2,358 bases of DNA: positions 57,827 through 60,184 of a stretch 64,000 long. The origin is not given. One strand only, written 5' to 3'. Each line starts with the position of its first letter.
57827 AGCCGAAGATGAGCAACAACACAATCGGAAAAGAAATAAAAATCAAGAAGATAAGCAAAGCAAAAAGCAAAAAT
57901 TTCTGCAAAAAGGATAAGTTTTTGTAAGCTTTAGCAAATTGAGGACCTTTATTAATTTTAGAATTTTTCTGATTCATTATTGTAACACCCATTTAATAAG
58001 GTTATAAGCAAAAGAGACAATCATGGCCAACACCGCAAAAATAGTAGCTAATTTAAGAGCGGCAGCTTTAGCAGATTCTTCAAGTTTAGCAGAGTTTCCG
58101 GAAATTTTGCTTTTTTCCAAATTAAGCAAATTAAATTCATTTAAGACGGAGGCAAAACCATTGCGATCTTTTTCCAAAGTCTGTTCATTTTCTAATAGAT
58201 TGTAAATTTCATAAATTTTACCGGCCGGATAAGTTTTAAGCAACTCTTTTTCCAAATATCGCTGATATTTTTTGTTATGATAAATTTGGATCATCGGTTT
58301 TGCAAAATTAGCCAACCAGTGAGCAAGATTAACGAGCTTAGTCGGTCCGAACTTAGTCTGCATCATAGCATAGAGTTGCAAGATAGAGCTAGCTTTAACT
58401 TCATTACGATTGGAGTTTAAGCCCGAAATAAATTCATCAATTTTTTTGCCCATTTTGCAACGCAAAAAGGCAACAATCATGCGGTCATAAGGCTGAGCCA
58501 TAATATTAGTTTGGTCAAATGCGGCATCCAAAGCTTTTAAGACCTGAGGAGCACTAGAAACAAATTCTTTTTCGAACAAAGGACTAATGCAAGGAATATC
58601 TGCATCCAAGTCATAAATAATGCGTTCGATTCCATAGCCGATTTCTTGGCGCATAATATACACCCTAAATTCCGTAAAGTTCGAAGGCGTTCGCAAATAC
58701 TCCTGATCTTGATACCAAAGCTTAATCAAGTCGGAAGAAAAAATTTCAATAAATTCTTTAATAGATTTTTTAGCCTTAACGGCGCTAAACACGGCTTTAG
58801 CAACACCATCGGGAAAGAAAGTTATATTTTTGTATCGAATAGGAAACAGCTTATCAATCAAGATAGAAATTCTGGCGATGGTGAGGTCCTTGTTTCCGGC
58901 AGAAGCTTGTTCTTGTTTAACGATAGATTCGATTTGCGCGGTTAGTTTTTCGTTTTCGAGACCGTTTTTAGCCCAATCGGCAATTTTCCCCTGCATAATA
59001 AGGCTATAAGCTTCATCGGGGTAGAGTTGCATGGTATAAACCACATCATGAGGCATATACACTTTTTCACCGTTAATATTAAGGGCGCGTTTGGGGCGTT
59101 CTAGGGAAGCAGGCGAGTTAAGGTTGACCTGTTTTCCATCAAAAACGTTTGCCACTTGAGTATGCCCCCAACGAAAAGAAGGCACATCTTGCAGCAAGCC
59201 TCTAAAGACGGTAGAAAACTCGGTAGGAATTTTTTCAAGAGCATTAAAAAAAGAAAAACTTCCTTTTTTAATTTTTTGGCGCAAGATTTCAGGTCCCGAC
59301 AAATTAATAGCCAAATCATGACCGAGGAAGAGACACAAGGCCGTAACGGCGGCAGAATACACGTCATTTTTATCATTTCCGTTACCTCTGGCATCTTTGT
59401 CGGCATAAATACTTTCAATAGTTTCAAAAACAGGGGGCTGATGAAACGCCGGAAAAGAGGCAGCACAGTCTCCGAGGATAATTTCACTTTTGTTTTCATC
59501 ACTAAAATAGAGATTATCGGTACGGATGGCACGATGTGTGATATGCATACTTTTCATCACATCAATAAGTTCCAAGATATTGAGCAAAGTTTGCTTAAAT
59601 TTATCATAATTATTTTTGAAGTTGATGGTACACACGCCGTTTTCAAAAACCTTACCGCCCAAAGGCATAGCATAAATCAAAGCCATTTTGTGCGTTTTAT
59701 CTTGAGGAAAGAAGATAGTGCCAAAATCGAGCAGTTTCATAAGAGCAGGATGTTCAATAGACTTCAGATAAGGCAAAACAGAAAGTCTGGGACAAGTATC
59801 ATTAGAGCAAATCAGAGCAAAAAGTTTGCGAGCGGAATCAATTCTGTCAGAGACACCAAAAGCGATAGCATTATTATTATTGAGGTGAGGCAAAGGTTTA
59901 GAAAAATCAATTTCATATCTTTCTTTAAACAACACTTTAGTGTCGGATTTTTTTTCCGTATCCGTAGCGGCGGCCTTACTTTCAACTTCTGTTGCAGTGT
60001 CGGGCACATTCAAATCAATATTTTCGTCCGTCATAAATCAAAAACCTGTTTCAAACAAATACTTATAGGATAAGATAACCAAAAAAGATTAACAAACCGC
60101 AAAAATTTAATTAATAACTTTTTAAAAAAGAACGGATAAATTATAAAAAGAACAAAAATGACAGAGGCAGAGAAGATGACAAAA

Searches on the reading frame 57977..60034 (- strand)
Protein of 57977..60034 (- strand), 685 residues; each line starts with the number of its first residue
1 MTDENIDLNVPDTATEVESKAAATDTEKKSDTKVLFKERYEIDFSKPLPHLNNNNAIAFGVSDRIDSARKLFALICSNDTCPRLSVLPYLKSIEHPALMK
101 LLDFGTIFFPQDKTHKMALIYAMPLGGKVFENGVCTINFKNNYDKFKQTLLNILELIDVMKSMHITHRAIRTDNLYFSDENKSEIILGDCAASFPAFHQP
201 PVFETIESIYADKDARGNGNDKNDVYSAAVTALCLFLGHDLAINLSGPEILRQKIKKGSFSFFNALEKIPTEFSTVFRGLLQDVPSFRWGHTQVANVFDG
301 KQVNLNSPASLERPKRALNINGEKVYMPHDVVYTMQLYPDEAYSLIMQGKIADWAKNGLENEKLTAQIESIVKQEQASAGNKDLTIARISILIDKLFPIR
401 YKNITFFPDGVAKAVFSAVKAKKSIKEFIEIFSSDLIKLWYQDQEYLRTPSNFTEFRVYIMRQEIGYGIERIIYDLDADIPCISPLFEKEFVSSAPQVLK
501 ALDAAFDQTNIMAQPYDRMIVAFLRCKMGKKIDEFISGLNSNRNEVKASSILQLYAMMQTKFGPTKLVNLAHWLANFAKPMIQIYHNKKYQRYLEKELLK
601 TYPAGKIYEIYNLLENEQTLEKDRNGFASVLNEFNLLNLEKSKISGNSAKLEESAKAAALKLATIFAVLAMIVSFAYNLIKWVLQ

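Call 15: find_encoding_contigs(protein=window:57977-60034:-, flank=10000, max_places=1)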
Protein window:57977-60034:- (685 aa): 9 contigs read that carry it; 1 place shown.
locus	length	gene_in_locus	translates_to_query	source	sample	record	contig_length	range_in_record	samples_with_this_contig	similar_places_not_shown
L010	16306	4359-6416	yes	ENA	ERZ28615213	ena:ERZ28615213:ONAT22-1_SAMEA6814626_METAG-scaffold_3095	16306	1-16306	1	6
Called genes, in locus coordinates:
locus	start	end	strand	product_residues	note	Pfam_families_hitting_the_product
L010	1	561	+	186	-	?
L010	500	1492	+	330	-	-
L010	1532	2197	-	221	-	PF00702:Hydrolase, PF13419:HAD_2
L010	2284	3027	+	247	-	PF01135:PCMT (weak), PF05175:MTS, PF13847:Methyltransf_31, PF08241:Methyltransf_11 (weak), PF13649:Methyltransf_25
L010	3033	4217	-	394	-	-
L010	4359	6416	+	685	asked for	-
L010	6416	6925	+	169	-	-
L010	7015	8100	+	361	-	-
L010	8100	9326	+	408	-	PF07670:Gate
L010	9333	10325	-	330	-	PF01544:CorA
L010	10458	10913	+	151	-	PF02580:Tyr_Deacylase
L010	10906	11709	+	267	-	-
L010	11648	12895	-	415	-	-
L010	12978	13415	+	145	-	PF06961:DUF1294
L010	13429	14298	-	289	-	PF00140:Sigma70_r1_2 (weak), PF04542:Sigma70_r2, PF04545:Sigma70_r4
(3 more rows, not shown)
